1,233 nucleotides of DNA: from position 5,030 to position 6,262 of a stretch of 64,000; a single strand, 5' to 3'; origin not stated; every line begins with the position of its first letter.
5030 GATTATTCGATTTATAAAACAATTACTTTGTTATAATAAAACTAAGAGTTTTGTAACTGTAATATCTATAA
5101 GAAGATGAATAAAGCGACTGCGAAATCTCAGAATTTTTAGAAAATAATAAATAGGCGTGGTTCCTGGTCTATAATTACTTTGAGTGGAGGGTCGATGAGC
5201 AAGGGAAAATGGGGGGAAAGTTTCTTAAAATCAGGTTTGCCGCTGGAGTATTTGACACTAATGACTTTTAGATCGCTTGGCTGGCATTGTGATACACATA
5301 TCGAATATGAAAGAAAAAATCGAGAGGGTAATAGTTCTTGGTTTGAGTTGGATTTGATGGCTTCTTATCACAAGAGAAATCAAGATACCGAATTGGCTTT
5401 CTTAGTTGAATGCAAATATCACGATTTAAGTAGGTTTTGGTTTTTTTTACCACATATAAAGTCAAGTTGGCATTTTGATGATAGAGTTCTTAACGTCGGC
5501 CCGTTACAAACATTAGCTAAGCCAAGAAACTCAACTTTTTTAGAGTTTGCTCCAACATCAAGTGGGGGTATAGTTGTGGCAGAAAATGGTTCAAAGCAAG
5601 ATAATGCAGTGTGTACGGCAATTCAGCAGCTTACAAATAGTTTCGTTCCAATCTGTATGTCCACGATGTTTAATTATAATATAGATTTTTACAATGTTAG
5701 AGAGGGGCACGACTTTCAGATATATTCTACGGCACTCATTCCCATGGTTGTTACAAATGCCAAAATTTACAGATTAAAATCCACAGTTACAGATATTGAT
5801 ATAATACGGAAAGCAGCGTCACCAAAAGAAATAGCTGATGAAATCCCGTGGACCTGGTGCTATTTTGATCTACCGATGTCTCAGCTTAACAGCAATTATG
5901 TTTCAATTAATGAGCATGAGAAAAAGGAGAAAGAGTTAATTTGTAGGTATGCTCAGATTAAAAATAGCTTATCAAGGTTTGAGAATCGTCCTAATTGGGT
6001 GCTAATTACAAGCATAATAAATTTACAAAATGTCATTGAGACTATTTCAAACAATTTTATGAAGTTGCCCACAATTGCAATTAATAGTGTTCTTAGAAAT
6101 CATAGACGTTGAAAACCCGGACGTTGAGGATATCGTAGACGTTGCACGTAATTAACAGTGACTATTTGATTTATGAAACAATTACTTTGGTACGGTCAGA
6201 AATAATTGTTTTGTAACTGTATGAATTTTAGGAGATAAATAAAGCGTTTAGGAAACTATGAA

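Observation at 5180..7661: PD-(D/E)xK nuclease-like protein followed by a 2TM-TPR protein inside the island: candidate defence or abortive-infection pair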

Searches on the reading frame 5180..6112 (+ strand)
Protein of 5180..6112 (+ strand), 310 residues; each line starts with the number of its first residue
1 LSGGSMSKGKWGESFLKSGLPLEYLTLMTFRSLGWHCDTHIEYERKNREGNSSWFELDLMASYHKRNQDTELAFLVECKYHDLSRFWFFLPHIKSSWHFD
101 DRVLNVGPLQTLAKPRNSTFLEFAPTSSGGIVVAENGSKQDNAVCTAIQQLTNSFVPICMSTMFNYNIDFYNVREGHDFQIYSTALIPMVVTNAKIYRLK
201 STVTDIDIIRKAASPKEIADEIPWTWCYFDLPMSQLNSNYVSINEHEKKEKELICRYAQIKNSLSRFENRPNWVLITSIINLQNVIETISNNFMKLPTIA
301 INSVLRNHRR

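Call 3: search_protein_families(library=pfam, proteins=[window:5180-6112:+], max_evalue=1)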
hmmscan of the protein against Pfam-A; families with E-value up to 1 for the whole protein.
window:5180-6112:+ (310 aa): 1 family
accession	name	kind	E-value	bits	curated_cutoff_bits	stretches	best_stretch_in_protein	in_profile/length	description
PF23073.1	DUF7045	-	0.15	12.7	27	1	29-72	30-73/100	Domain of unknown function (DUF7045)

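Call 4: search_protein_families(library=padloc, proteins=[window:5180-6112:+], max_evalue=1)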
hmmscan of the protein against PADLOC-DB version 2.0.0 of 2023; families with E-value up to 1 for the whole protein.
window:5180-6112:+ (310 aa): 0 families

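Call 8: find_homologous_proteins(query=window:5195-6109:+, max_evalue=0.01)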
Query window:5195-6109:+ (305 aa): 188 proteins with E <= 0.01 among 683 candidates; the best 120 are listed.
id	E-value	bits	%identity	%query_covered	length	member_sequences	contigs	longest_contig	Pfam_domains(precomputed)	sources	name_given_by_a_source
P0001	4.7e-208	707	100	100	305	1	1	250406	-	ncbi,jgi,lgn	ncbi:MAG: hypothetical protein WDL87_07700 [Candidatus Omnitrophota bacterium]|jgi:hypothetical prot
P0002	1.1e-170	585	83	100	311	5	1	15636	-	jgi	-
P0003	2.4e-162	557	80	100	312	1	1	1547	-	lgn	-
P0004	3.5e-162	557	79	100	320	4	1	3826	-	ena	-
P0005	1.4e-160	552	77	100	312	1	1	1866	-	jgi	jgi:hypothetical protein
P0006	2.6e-158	544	76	100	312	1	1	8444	-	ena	-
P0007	1.1e-154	532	75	99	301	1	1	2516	-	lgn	-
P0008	3.7e-149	514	72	100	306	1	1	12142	-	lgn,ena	-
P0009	1.1e-113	398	56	100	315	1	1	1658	-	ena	-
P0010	1.9e-111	390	56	100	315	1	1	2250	-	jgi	jgi:hypothetical protein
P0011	6.2e-110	385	54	100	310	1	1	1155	-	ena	-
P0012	6.7e-110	385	59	100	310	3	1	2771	-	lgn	-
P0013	4.4e-109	382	55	100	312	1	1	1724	-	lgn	-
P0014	5.8e-109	382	53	100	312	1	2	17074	-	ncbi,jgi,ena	-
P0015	6.2e-109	382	55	100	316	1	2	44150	-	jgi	jgi:hypothetical protein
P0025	4.1e-106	373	53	100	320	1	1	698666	-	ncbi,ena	-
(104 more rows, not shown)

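Call 13: search_solved_structures(query=A1, max_evalue=10, show_alignments=3)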
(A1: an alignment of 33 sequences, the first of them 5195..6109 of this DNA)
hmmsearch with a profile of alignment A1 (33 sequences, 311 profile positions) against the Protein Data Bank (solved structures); distinct sequences matched with E-value up to 10: 22.
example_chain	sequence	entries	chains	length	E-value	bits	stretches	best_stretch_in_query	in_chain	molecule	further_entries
8azw_k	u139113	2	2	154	0.1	14.8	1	248-307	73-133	uL23 (60S ribosomal protein L23a) | 60S ribosomal protein L23a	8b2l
9vtg_LM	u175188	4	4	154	0.11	14.8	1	249-307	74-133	Large ribosomal subunit protein uL23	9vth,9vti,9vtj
9h3g_BN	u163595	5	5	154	0.14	14.4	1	246-307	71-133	Large ribosomal subunit protein uL23y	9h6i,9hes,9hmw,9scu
7qiw_Z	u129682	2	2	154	0.19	14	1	248-307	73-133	Ribosomal_L23eN domain-containing protein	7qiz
6gz3_AX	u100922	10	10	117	0.2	13.9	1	245-307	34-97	ribosomal protein uL23 | 60S ribosomal protein L23a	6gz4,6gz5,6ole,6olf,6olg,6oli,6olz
6zj3_Lk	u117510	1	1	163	0.2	13.8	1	233-304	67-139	Ribosomal protein uL23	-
11he_cc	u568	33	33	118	0.21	13.8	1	245-307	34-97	Large ribosomal subunit protein uL23 | 60S ribosomal protein L23a | uL23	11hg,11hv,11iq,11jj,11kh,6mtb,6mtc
3jag_X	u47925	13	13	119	0.21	13.8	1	245-307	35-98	uL23 | Ribosomal protein uL23 | 60S RIBOSOMAL PROTEIN UL23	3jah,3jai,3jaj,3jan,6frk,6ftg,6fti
6qzp_LX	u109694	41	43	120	0.21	13.8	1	245-307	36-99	60S ribosomal protein L23a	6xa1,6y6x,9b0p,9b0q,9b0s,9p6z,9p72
9y49_CX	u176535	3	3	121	0.22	13.7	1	245-307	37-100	60S ribosomal protein L23a | Large ribosomal subunit protein uL23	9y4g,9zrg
7oyc_X1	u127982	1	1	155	0.28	13.4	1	245-307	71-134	Ribosomal_L23eN domain-containing protein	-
4v3p_LX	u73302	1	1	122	0.31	13.3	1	247-307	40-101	60S ribosomal protein L23a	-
6n7m_A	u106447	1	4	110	0.32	13.2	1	246-297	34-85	Hypothetical Protein CD630_05490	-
8q7z_BX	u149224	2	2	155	0.37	13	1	245-307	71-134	Ribosomal protein uL23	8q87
5lzs_X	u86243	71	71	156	0.37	13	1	245-307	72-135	uL23 | eL23 | Ribosomal_L23eN domain-containing protein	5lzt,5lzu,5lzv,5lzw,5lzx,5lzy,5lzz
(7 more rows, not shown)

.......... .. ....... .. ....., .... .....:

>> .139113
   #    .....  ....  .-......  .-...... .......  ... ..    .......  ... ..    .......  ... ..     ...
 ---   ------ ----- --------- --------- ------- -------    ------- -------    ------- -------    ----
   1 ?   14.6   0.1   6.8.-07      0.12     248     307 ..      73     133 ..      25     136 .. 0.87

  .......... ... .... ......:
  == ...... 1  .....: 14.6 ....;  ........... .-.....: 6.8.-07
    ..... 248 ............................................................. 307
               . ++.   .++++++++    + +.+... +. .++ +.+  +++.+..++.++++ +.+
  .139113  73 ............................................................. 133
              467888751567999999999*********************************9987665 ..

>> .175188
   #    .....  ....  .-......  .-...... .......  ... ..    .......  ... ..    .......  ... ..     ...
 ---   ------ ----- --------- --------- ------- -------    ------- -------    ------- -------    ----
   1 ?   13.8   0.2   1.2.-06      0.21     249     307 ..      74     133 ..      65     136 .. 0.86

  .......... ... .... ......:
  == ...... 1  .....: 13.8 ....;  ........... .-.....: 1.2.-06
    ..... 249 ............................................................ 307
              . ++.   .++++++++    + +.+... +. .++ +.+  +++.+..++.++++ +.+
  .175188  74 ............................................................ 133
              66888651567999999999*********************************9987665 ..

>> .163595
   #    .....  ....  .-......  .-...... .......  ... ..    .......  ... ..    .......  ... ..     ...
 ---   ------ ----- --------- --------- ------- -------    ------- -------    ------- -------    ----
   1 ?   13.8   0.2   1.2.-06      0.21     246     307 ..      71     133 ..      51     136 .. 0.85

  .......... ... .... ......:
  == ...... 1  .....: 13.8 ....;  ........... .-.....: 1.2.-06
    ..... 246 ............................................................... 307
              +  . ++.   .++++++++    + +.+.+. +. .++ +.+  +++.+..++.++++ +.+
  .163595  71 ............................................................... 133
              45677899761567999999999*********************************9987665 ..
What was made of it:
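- Tried and rejected: For ORF1 the best was uL23 at E 0.1 over residues 245-305 (call 13).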

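Call 19: find_encoding_contigs(protein=P0002, flank=8000, max_places=2)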
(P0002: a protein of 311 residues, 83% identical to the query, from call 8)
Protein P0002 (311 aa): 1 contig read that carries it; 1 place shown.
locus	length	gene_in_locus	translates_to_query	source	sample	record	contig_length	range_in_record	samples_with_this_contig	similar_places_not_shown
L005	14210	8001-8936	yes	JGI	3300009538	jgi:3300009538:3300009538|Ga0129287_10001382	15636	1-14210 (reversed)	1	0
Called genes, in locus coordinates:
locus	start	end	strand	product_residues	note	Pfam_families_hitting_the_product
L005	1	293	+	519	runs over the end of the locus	PF12161:HsdM_N, PF02384:N6_Mtase, PF01170:UPF0020, PF07669:Eco57I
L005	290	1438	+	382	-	PF01420:Methylase_S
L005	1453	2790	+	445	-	-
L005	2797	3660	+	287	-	PF02086:MethyltransfD12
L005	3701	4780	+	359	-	-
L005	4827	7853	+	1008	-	PF00656:Peptidase_C14, PF00271:Helicase_C (faint), PF00270:DEAD, PF04851:ResIII (weak)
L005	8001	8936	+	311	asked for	-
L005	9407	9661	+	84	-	-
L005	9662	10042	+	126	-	PF14462:Prok-E2_E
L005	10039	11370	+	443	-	PF00899:ThiF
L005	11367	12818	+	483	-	PF01636:APH (weak), PF19974:TCAD9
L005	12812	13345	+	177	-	PF20137:BubE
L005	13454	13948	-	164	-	PF13560:HTH_31 (weak), PF01381:HTH_3, PF12844:HTH_19 (faint)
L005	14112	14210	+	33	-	?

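Call 20: find_encoding_contigs(protein=P0025, flank=8000, max_places=2)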
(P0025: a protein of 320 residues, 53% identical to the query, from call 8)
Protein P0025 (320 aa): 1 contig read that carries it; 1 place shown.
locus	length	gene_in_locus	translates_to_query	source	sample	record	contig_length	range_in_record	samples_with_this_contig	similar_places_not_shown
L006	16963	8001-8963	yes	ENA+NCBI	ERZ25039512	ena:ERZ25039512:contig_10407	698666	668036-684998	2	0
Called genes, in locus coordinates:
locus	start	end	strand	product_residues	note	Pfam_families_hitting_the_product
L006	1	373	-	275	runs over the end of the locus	PF13276:HTH_21, PF00665:rve, PF24764:rva_4 (weak), PF13683:rve_3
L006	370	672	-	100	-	PF01527:HTH_Tnp_1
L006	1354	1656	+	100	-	PF01527:HTH_Tnp_1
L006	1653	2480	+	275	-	PF13276:HTH_21, PF00665:rve, PF13683:rve_3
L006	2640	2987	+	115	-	PF13276:HTH_21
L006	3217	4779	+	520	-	PF00665:rve, PF22483:Mu-transpos_C_2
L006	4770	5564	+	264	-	PF01695:IstB_IS21, PF00308:Bac_DnaA, PF13191:AAA_16 (weak), PF20720:nSTAND3 (weak), PF00004:AAA (faint)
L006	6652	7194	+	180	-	PF01548:DEDD_Tnp_IS110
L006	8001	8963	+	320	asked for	-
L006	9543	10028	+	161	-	-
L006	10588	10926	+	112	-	PF11009:BrxC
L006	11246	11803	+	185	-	PF03330:DPBB_1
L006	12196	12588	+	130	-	PF00581:Rhodanese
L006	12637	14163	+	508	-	PF00012:HSP70, PF06723:MreB_Mbl (weak)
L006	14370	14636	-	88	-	PF02604:PhdYeFM_antitox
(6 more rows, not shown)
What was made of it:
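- Several loci are rich in transposases (call 20).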

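Call 21: predict_structure(alignment_id=A1)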
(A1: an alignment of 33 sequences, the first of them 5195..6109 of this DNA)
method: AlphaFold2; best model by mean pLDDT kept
length: 305 residues; sequences in the alignment: 33
mean_pLDDT: 91.4   pTM: 0.90
mean pLDDT of the five models: 91.4, 91.4, 90.1, 88.4, 88.0
residues with pLDDT >= 90: 229; 70-90: 61; 50-70: 12; < 50: 3
segments of 3 or more residues with pLDDT < 50: none
pLDDT, mean of each block of 10 residues (from residue 1): 63 85 98 92 86 96 98 91 93 95 96 95 93 89 95 96 80 84 98 94 93 97 94 94 91 89 96 98 98 92 56
secondary structure, 60 per line:
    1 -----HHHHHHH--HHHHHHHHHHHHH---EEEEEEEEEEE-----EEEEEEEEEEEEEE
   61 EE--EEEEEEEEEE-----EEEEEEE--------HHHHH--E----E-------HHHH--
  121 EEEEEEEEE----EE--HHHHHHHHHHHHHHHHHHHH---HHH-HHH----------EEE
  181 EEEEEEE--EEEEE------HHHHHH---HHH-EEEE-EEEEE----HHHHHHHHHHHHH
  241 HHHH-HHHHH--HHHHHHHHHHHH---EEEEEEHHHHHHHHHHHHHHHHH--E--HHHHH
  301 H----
elements in order: H6-12 H15-27 E31-41 E47-62 E65-74 E80-86 H95-99 H115-118 E121-129 H138-157 E178-187 E190-194 H201-206 E214-217 E219-223 H228-244 H246-250 H253-264 E268-273 H274-290 H296-301
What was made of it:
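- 5195..5464 (+): ORF1 N-terminal region, about 90 aa. Predicted order is helix 6-12, helix 15-27, strands 31-41, 47-62, 65-74 and 80-86, which is the proposed PD-(D/E)xK core. DSSP of the AlphaFold model (call 21).
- On PD-(D/E)xK nuclease superfamily: They lie on helix 6-12, strand 47-62 and strand 65-74 (call 21). The secondary-structure order fits (call 21).
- The model has pLDDT 91.4 and pTM 0.90, with the helix-strand-strand-strand order of the core (call 21).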

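Call 22: find_related_loci(query=A1, collection=genome_contigs, flank=10000)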
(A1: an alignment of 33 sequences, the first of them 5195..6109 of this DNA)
Query A1 (305 aa) in genome_contigs; peptide patterns used: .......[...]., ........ (x = any residue, [..] = any of these).
80 stretches matched a pattern; 17 encode a relative of the query (tblastn E <= 1e-3); 17 distinct loci.
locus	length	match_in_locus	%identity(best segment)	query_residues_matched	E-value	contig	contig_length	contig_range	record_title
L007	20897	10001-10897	59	1-300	8e-115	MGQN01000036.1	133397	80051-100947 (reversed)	MAG: Deltaproteobacteria bacterium RBG_16_44_11 RBG_16_scaffold_574, whole genome shotgun sequence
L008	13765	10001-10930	53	1-305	2e-114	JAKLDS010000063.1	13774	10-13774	MAG: Deltaproteobacteria bacterium isolate RA.bin115 RA.bin115_63, whole genome shotgun sequence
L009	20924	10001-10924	53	1-304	4e-113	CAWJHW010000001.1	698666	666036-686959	MAG: uncultured candidate division NC10 bacterium isolate MFD03726.bin.1.177 genome assembly, contig: contig_10407, whol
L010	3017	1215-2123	54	1-304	6e-108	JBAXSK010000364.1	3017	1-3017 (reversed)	MAG: Pseudanabaena sp. ELA607 MAG607_364, whole genome shotgun sequence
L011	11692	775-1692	49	1-305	9e-101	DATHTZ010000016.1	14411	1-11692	MAG TPA_asm: Nitrospiraceae bacterium isolate SMAG_U16093 k141_109251, whole genome shotgun sequence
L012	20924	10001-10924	53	1-304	1e-112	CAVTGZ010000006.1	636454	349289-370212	MAG: uncultured Acidobacteriota bacterium isolate MFD06085.bin.2.31 genome assembly, contig: contig_42915, whole genome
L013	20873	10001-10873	45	1-295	2e-93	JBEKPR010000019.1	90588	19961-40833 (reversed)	MAG: Candidatus Korobacteraceae bacterium isolate SPRUCE 469 SPRUCE_469_19, whole genome shotgun sequence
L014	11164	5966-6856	46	1-296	1e-92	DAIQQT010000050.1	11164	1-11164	MAG TPA_asm: Trichlorobacter sp. isolate CTOTU29515 NODE_3195_length_11164_cov_5.006841, whole genome shotgun sequence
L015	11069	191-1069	47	1-300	2e-86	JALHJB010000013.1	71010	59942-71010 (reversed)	MAG: Actinomycetes bacterium isolate 7-NCT_026 scaffold_134, whole genome shotgun sequence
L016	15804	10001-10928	48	1-305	1e-82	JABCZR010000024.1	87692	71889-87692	MAG: Acidobacteria bacterium isolate Inc-BW-H-2-O_MAG38 Ga0210397_10000070, whole genome shotgun sequence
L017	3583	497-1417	44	1-305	5e-80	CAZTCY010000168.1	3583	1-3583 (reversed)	MAG TPA_asm: uncultured Nitrosomonas sp. isolate SRP344714_co1_278 genome assembly, contig: NODE_42353_length_3583_cov_7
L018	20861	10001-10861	43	1-291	3e-78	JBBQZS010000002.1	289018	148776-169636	MAG: Chloroflexia bacterium isolate Co_metawrap_2249 Cmw_2249_k141_1904486_length_289018_cov_34.9991, whole genome shotg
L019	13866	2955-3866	40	1-305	1e-67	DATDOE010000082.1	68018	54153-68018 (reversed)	MAG TPA_asm: Vicinamibacterales bacterium isolate SMAG_U7885 k141_621547, whole genome shotgun sequence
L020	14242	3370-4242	38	1-292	2e-67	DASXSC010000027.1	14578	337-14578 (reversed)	MAG TPA_asm: Pyrinomonadaceae bacterium isolate SMAG_U4656 k141_227726, whole genome shotgun sequence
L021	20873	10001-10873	35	1-292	3e-64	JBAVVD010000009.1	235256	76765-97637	MAG: Candidatus Aminicenantales bacterium isolate MFD01647_ilm_asm_bin15 k127_245342, whole genome shotgun sequence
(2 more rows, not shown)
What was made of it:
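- The distribution is rare and patchy, with 45-59% identity across many phyla (calls 8, 22), which is unlike a housekeeping repair enzyme.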

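Call 25: fold_search(model_id=the predicted structure, library=pdb)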
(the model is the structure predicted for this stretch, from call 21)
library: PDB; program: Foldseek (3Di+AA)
matches with E <= 10: 215; with E <= 0.001: 0
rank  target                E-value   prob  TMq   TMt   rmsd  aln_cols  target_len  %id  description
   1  9dou_A                5.8e-02  0.41  0.20  0.08  22.0       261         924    7  Taeniopygia guttata R2 retrotransposon (R2Tg) initiating target-primed reverse transcription (released 2025-05-21)
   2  8gh6_A                3.2e-01  0.54  0.14  0.06   6.4        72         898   10  Bombyx mori R2 retrotransposon initiating target-primed reverse transcription (released 2023-04-05)
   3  3owr_D                3.2e-01  0.04  0.11  0.20  17.9       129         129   12  Crystal structure of a putative secreted protein (BF4250) from Bacteroides fragilis NCTC 9343 at 1.81 A resolution (released 2010-10-20)
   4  3owr_B                3.4e-01  0.03  0.09  0.18  18.4       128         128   13  Crystal structure of a putative secreted protein (BF4250) from Bacteroides fragilis NCTC 9343 at 1.81 A resolution (released 2010-10-20)
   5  9nl3_A                3.8e-01  0.51  0.13  0.04   4.2        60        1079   13  Structure of R2 retrotransposon protein from Taeniopygia guttata initiating target-primed reverse transcription (released 2025-06-18)
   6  3p69_B                4.1e-01  0.03  0.09  0.19  18.5       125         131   13  Crystal structure of a putative secreted protein (BF4250) from Bacteroides fragilis NCTC 9343 at 2.05 A resolution (released 2010-10-27)
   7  4f0p_B                5.5e-01  0.10  0.19  0.13  18.7       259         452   10  MspJI Restriction Endonuclease - P31 Form (released 2012-08-08)
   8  8iby_C                6.2e-01  0.51  0.15  0.06   6.3        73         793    8  Structure of R2 with 5'ORF (released 2023-09-20)
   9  4f0p_A                9.6e-01  0.07  0.18  0.13  18.1       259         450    8  MspJI Restriction Endonuclease - P31 Form (released 2012-08-08)
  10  8ibz_C                1.0e+00  0.51  0.15  0.06   4.2        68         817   10  Structure of R2 with 5'ORF and 3'UTR (released 2023-09-20)
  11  4ruh_A                1.0e+00  0.12  0.12  0.08   6.4        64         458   17  Crystal structure of Human Carnosinase-2 (CN2) in complex with inhibitor, Bestatin at 2.25 A (released 2015-11-25)
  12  7lw9_A                1.1e+00  0.21  0.12  0.14   9.3        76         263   17  Human Exonuclease 5 crystal structure in complex with ssDNA, Sm, and Na (released 2021-07-14)
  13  4ceh_B                1.1e+00  0.07  0.09  0.03   6.0        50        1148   14  Crystal structure of AddAB with a forked DNA substrate (released 2014-03-12)
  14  4f0q_D                1.3e+00  0.13  0.15  0.11   5.8        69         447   14  MspJI Restriction Endonuclease - P21 Form (released 2012-08-08)
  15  7mwy                  1.6e+00  0.14  0.09  0.08   2.9        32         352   19  Structure of the drosophila STING cyclic dinucleotide binding domain (released 2021-07-21)
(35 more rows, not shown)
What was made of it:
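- The best PDB matches are the restriction-like endonuclease domain of R2 retrotransposons and repair nucleases AddB and Exo5 (call 25).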

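Call 28: search_protein_families(library=pfam, alignment_id=A1, max_evalue=1)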
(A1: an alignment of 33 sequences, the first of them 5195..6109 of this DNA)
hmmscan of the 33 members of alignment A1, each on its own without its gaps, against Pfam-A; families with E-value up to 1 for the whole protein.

A. member 1, window:5195-6109:+ (305 aa): 1 family
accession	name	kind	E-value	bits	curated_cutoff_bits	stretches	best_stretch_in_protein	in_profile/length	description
PF23073.1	DUF7045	-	0.14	12.7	27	1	24-67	30-73/100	Domain of unknown function (DUF7045)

B. families by the number of members that match (of 33 scanned): 9 families
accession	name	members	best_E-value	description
PF17955.6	Cas6b_N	2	0.04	Cas6b N-terminal domain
PF19697.4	Atg11_middle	1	0.1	Atg11 middle domain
PF11913.13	DUF3431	1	0.11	Protein of unknown function (DUF3431)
PF09292.15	Neil1-DNA_bind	1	0.13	Endonuclease VIII-like 1, DNA bind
PF23073.1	DUF7045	1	0.14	Domain of unknown function (DUF7045)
PF21486.3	NUP120_helical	1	0.16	Nucleoporin NUP120, helical domain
PF19665.4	DUF6168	1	0.19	Family of unknown function (DUF6168)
PF25312.1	Allergen_Asp_f_4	1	0.19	Allergen Asp f 4-like domain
PF14397.11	ATPgrasp_ST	1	0.26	Sugar-transfer associated ATP-grasp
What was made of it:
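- On Known PD-(D/E)xK families (Mrr_cat, NERD, DUF4263/SduA, DUF1837/HamA, Cap4, NucS, RecB-like): No Pfam hit at E <= 1 other than chance-level ones for 33 members (call 28).
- Closest known: Single-protein or nuclease-effector defence genes: Shedu SduA. Different: ORF1 and its relatives do not match SduA or HamA models (calls 4, 28).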
